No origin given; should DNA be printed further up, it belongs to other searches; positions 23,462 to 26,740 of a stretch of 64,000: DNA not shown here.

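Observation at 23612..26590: PCP/BY-tyrosine-kinase fused to a C-terminal isochorismatase-like domain whose catalytic Cys is Ser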

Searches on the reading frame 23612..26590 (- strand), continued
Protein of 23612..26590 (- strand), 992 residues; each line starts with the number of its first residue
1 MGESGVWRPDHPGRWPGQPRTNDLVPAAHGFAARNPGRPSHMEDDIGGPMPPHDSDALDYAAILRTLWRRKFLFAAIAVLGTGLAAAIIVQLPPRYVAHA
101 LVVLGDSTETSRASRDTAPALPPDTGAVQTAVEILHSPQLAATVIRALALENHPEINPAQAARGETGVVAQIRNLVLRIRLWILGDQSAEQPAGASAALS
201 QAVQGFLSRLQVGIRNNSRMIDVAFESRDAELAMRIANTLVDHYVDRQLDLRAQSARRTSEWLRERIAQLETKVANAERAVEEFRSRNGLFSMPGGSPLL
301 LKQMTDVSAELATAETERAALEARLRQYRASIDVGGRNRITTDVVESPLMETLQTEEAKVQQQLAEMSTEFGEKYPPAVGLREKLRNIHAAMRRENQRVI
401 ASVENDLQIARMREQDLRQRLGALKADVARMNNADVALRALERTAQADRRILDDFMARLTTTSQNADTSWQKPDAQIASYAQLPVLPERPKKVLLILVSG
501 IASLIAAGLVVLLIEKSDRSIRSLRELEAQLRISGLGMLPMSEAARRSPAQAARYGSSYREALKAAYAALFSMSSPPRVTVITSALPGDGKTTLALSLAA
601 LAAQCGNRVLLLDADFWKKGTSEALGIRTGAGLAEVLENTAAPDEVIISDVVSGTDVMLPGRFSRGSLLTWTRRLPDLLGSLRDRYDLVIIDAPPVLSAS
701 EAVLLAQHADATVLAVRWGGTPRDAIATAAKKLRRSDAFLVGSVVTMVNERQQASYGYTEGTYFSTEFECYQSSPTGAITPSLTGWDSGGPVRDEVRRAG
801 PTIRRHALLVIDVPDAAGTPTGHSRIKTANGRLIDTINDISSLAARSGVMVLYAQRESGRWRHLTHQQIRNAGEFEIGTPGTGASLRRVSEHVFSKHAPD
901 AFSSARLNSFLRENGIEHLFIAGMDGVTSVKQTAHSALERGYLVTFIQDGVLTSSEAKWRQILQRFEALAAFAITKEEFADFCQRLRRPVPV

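Call 13: find_related_loci(query=A1, collection=genome_contigs, flank=10000)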
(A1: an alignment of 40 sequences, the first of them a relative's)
Query A1 (992 aa) in genome_contigs; peptide patterns used: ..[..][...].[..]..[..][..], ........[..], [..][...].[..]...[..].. (x = any residue, [..] = any of these).
226 stretches matched a pattern; 164 encode a relative of the query (tblastn E <= 1e-3); the best 80 are kept; 80 distinct loci.
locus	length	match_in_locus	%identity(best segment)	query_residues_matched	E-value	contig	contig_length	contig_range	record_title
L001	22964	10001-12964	78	1-990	0e+0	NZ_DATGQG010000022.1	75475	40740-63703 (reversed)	MAG: Ferrovibrio sp. isolate SMAG_U10417 k141_471836, whole genome shotgun sequence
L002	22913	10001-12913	66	6-988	0e+0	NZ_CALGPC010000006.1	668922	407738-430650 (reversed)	MAG: uncultured Ferrovibrio sp. isolate SRR4028141_bin.89_CONCOCT_v1.1_MAG ERZ858510.4, whole genome shotgun sequence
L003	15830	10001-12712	47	56-983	0e+0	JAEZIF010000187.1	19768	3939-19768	MAG: Proteobacteria bacterium isolate OH_CDB_172 k127_449277, whole genome shotgun sequence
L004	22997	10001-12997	50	49-988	0e+0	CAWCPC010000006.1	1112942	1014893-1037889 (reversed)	MAG: uncultured Alphaproteobacteria bacterium isolate MFD04967.bin.1.213 genome assembly, contig: contig_4342, whole gen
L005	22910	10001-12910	38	49-981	3e-180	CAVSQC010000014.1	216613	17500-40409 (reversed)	MAG: uncultured Alphaproteobacteria bacterium isolate MFD03044.bin.2.104 genome assembly, contig: contig_26407, whole ge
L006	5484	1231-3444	33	48-771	2e-114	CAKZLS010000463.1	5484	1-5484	MAG TPA_asm: uncultured Rhodospirillales bacterium isolate SRR4030105_bin.67_CONCOCT_v1.1_MAG genome assembly, contig: E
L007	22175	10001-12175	34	58-771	4e-113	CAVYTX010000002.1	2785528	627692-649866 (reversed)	MAG: uncultured Alphaproteobacteria bacterium isolate MFD05684.bin.1.360 genome assembly, contig: contig_15438, whole ge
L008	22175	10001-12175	35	58-771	3e-113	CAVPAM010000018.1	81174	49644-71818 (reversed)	MAG: uncultured Alphaproteobacteria bacterium isolate MFD09964.bin.1.191 genome assembly, contig: contig_26724, whole ge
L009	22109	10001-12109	32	63-753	6e-99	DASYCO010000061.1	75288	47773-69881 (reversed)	MAG TPA_asm: Alphaproteobacteria bacterium isolate SMAG_U4935 k141_5148746, whole genome shotgun sequence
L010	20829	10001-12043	35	94-758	2e-97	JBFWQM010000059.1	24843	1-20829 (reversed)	MAG: Rhodospirillaceae bacterium isolate CA_2019_TPBF_183 NODE_9931_length_24843_cov_8.347791_TPBF, whole genome shotgun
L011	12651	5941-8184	31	53-773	8e-84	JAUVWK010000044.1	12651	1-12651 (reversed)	MAG: Alphaproteobacteria bacterium isolate CSMAG_1188 CSMAG_1188_k127_1757745_length_12651_cov_119.8705, whole genome sh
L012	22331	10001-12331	32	37-760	2e-83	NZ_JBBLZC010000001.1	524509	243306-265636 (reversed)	Benzoatithermus flavus strain SYSU G07066 NODE_1_length_524509_cov_165.300119, whole genome shotgun sequence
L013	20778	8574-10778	31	48-771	1e-81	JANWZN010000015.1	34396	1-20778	MAG: Geminicoccaceae bacterium isolate SKYG96 NODE_15_length_34396_cov_4.049797, whole genome shotgun sequence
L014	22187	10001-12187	31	45-758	5e-81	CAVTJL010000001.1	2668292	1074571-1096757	MAG: uncultured Alphaproteobacteria bacterium isolate MFD05684.bin.1.143 genome assembly, contig: contig_24372, whole ge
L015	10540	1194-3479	31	15-771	2e-81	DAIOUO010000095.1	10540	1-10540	MAG TPA_asm: Geminicoccaceae bacterium isolate CTOTU10729 NODE_912_length_10540_cov_8.373677, whole genome shotgun seque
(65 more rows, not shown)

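Call 32: predict_structure(alignment_id=A1)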
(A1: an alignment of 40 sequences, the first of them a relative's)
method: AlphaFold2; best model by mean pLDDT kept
length: 992 residues; sequences in the alignment: 40
mean_pLDDT: 73.0   pTM: 0.35
mean pLDDT of the five models: 73.0, 69.9, 68.3, 66.9, 64.0
residues with pLDDT >= 90: 123; 70-90: 560; 50-70: 132; < 50: 177
segments of 3 or more residues with pLDDT < 50: 1-58, 108-119, 185-193, 293-295, 337-342, 753-803, 818-823, 859-882, 989-992
pLDDT, mean of each block of 10 residues (from residue 1): 32 31 36 34 31 40 69 82 77 77 64 43 66 85 86 75 55 62 51 62 85 77 84 88 83 76 87 88 78 56 87 88 84 54 65 85 83 76 85 84 89 90 86 82 86 85 68 73 63 76 79 62 79 85 78 75 88 85 90 91 90 77 68 88 85 84 76 88 92 89 90 91 89 90 85 44 37 30 29 30 71 64 57 86 87 73 40 34 66 83 85 87 88 90 89 83 80 86 69 35
secondary structure, 60 per line:
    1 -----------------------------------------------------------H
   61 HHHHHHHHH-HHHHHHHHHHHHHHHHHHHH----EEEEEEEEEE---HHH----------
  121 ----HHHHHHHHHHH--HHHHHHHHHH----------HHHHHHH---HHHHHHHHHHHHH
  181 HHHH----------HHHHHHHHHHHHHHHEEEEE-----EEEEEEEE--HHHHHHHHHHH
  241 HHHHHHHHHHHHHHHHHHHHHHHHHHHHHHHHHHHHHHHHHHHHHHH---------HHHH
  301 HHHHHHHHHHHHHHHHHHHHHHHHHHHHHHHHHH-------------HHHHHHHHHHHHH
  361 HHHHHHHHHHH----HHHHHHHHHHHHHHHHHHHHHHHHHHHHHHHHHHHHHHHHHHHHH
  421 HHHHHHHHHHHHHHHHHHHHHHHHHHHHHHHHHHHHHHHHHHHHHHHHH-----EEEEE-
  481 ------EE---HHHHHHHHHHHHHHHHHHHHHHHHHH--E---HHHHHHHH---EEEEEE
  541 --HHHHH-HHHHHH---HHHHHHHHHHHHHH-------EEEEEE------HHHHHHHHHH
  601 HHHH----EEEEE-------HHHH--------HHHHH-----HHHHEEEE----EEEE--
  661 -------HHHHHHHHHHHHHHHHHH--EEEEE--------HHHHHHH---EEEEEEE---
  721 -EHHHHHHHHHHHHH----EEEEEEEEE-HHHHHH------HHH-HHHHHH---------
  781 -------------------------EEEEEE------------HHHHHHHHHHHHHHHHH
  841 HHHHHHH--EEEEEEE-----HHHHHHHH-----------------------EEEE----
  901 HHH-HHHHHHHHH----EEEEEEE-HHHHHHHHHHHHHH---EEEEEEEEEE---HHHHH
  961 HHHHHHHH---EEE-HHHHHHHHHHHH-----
elements in order (helices of 4 or more, strands of 3 or more residues): H60-69 H71-90 E95-104 H125-135 H138-147 H158-164 H168-184 H195-209 E210-214 E220-227 H230-287 H297-334 H348-371 H376-469 E475-479 H492-517 H524-531 E535-540 H543-547 H549-554 H558-571 E579-584 H591-604 E609-613 H621-624 H633-637 H643-646 E647-650 E655-658 H668-685 E688-692 H701-707 E711-717 H723-735 E740-748 H750-755 H766-771 E806-811 H824-847 E850-856 H862-869 E893-896 H905-913 E918-924 H926-939 E943-952 H956-968 E972-974 H976-987

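Call 42: fold_search(model_id=the predicted structure, library=pdb)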
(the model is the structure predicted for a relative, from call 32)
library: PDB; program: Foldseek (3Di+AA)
matches with E <= 10: 1568; with E <= 0.001: 253
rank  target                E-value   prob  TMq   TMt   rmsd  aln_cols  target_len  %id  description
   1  9r64_I                2.3e-26  1.00  0.24  0.34  42.1       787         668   17  CPS secretion pathway Wza-Wzc_C1 (Conf 0) (released 2026-03-04)
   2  9r68_I                4.0e-26  1.00  0.23  0.33  41.9       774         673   17  CPS secretion pathway Wza-Wzc_C1 (Conf 2) (released 2026-03-04)
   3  9exq_A                5.4e-26  1.00  0.24  0.35  35.6       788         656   17  Wzc-K540M-3YE-N711Y MgADP C1 (released 2025-04-23)
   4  9exo_A                1.6e-25  1.00  0.23  0.33  37.4       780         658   17  Wzc-K540M-2YE MgADP C1 (released 2025-04-23)
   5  9i2q_A                2.6e-25  1.00  0.23  0.34  35.6       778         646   17  Wzc-K540M-3YE MgADP C1 (released 2025-04-30)
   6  9r62_K                2.6e-25  1.00  0.23  0.32  39.4       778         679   16  CPS co-polymerase Wzc_C1 (released 2026-03-04)
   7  7nhr_A                6.2e-25  1.00  0.24  0.34  35.3       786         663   17  Putative transmembrane protein Wzc K540M C1 (released 2021-08-25)
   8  7nib_A                1.6e-24  1.00  0.23  0.34  35.8       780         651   17  Wzc-K540M-4YE C1 (released 2021-08-25)
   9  9r6b_I                1.7e-22  1.00  0.24  0.38  36.1       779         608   16  CPS secretion pathway Wza-Wzc (Conf 4) (released 2026-03-04)
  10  9r62_I                3.5e-22  1.00  0.23  0.35  37.5       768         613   16  CPS co-polymerase Wzc_C1 (released 2026-03-04)
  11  7nhr_B                1.2e-21  1.00  0.23  0.39  29.8       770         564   15  Putative transmembrane protein Wzc K540M C1 (released 2021-08-25)
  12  7nhr_C                2.9e-21  1.00  0.23  0.39  36.3       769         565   15  Putative transmembrane protein Wzc K540M C1 (released 2021-08-25)
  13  9exq_C                9.7e-21  1.00  0.24  0.40  31.4       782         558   15  Wzc-K540M-3YE-N711Y MgADP C1 (released 2025-04-23)
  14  9exo_B                1.3e-20  1.00  0.23  0.40  29.9       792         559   15  Wzc-K540M-2YE MgADP C1 (released 2025-04-23)
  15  9exq_B                1.6e-20  1.00  0.24  0.41  30.0       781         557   15  Wzc-K540M-3YE-N711Y MgADP C1 (released 2025-04-23)
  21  7nhr_E                2.3e-18  1.00  0.23  0.42  16.8       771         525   14  Putative transmembrane protein Wzc K540M C1 (released 2021-08-25)
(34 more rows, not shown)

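Call 59: find_encoding_contigs(protein=P0042, flank=10000, max_places=2)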
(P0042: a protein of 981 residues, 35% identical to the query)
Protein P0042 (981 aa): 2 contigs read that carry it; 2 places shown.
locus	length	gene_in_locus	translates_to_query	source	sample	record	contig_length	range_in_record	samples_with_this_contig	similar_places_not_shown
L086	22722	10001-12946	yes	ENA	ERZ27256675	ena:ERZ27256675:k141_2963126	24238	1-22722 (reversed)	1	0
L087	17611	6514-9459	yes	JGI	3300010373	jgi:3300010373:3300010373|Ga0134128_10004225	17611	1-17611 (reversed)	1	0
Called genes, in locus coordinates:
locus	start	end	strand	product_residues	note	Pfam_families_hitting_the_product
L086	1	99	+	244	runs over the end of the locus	PF00106:adh_short, PF01370:Epimerase, PF08659:KR, PF13561:adh_short_C2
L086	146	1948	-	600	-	PF00501:AMP-binding, PF13193:AMP-binding_C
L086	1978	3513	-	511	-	PF00282:Pyridoxal_deC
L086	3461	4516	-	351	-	PF04204:HTS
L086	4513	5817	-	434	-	PF01053:Cys_Met_Meta_PP, PF00155:Aminotran_1_2 (weak), PF01041:DegT_DnrJ_EryC1 (weak), PF00266:Aminotran_5 (faint)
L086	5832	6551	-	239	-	-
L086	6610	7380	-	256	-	PF03808:Glyco_tran_WecG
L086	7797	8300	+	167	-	-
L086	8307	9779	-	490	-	PF13727:CoA_binding_3 (weak), PF02397:Bac_transf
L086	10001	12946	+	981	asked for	PF02706:Wzz, PF13807:GNVR (weak), PF01656:CbiA (weak), PF00857:Isochorismatase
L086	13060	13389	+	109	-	-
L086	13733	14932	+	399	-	PF00196:GerE (weak)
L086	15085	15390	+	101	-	-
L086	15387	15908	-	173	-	-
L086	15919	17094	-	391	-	PF08240:ADH_N, PF00107:ADH_zinc_N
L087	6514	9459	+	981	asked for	PF02706:Wzz, PF13807:GNVR (weak), PF01656:CbiA (weak), PF00857:Isochorismatase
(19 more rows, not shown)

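Call 60: find_encoding_contigs(protein=P0037, flank=10000, max_places=2)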
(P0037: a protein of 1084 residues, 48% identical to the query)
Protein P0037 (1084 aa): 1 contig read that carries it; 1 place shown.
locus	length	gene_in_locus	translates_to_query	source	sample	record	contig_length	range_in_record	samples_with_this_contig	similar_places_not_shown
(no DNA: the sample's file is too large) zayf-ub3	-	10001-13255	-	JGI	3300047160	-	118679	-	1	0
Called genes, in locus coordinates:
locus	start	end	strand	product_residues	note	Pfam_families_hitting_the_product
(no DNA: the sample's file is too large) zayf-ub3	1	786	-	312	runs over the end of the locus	PF01522:Polysacc_deac_1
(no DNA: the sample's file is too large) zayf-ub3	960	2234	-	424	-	-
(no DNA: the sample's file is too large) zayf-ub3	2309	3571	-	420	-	PF08421:Methyltransf_13, PF13489:Methyltransf_23, PF08241:Methyltransf_11 (weak), PF08242:Methyltransf_12, PF08484:Methyltransf_14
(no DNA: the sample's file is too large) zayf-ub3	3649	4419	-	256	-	PF03808:Glyco_tran_WecG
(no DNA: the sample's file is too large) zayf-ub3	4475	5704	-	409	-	PF13489:Methyltransf_23, PF08241:Methyltransf_11 (weak), PF08242:Methyltransf_12 (faint), PF08484:Methyltransf_14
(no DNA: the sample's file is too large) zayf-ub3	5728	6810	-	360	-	PF01073:3Beta_HSD, PF01370:Epimerase, PF04321:RmlD_sub_bind, PF16363:GDP_Man_Dehyd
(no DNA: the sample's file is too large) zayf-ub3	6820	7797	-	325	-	PF00483:NTP_transferase, PF12804:NTP_transf_3 (weak)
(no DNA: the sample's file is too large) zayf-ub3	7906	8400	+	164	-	-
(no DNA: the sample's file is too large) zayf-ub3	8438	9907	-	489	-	PF13727:CoA_binding_3, PF02397:Bac_transf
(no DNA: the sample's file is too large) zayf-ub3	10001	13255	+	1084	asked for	PF02706:Wzz, PF01656:CbiA (weak), PF13614:AAA_31, PF00857:Isochorismatase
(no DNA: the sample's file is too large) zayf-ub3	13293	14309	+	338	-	-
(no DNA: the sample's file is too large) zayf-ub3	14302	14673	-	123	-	-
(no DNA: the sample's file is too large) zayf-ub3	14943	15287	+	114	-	-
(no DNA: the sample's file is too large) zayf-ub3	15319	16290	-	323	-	PF03401:TctC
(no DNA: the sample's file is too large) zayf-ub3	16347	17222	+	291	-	PF02668:TauD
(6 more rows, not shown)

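Call 61: find_encoding_contigs(protein=P0039, flank=10000, max_places=2)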
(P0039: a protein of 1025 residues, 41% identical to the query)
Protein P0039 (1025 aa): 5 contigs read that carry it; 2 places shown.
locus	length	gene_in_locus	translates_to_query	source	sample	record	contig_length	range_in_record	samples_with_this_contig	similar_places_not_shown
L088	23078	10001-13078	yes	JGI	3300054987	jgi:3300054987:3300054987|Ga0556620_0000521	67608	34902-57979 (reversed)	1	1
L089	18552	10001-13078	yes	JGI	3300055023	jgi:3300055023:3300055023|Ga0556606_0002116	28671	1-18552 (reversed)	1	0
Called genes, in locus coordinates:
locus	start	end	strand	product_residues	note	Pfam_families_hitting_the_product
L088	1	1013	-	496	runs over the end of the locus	PF00282:Pyridoxal_deC, PF01212:Beta_elim_lyase (weak)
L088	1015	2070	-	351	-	PF04204:HTS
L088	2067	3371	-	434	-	PF01053:Cys_Met_Meta_PP, PF00155:Aminotran_1_2 (weak)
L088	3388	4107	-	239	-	-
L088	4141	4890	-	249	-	PF00132:Hexapep, PF14602:Hexapep_2 (weak)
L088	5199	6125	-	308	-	PF03808:Glyco_tran_WecG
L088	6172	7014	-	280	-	PF00483:NTP_transferase (weak)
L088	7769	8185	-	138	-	-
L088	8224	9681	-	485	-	PF13727:CoA_binding_3, PF02397:Bac_transf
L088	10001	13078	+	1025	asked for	PF02706:Wzz, PF01656:CbiA (weak), PF13614:AAA_31, PF00857:Isochorismatase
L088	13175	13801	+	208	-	-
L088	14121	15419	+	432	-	PF01943:Polysacc_synt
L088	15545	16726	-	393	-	PF13229:Beta_helix (faint)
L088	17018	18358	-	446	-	PF12281:NTP_transf_8, PF07369:DUF1488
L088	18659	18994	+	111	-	PF06155:GBBH-like_N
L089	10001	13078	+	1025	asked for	PF02706:Wzz, PF01656:CbiA (weak), PF13614:AAA_31, PF00857:Isochorismatase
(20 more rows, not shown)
